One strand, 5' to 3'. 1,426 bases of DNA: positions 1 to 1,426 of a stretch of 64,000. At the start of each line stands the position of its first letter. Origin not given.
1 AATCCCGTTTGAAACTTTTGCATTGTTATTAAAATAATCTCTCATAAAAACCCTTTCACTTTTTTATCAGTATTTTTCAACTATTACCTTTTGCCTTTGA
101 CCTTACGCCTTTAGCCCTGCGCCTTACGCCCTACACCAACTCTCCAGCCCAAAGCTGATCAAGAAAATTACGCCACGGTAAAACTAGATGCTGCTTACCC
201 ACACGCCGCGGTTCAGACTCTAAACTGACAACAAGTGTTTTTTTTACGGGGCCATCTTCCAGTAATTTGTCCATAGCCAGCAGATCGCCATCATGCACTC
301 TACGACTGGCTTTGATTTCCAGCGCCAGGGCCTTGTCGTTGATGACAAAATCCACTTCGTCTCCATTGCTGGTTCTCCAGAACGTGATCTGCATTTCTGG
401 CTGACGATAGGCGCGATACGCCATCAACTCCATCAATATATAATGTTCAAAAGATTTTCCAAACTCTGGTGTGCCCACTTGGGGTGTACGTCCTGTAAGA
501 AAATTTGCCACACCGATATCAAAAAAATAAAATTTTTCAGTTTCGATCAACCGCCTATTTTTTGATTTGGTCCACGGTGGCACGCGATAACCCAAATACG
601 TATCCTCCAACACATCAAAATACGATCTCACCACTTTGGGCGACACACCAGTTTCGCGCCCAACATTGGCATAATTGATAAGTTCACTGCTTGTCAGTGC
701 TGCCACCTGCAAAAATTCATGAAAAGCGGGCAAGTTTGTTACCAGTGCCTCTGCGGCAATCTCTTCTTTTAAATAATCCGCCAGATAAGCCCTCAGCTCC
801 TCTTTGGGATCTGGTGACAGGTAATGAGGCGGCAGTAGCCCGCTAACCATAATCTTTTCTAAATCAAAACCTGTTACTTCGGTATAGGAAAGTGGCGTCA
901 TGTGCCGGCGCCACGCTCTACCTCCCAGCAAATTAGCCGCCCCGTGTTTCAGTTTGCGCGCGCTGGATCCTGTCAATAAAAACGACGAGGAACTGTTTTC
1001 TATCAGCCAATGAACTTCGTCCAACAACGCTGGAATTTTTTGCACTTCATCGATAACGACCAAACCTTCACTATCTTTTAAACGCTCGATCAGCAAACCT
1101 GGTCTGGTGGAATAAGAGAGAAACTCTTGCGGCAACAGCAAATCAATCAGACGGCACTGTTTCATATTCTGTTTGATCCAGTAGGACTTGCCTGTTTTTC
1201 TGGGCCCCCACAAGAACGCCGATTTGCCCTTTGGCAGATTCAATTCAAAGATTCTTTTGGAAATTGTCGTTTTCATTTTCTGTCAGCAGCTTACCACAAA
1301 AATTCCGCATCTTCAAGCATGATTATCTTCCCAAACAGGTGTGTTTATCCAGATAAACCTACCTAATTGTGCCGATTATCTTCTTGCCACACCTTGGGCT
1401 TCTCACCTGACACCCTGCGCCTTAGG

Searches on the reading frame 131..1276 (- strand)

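Call 9: search_protein_families(library=pfam, proteins=[window:131-1276:-])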
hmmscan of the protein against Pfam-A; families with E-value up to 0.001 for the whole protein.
window:131-1276:- (381 aa): 2 families
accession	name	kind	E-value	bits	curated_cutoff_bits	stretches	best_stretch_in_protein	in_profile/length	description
PF13635.12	DUF4143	-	8.1e-34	117.1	28.1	1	171-324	2-160/160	Domain of unknown function (DUF4143)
PF13173.12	AAA_14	-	2.5e-19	70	27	1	18-134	3-128/129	AAA domain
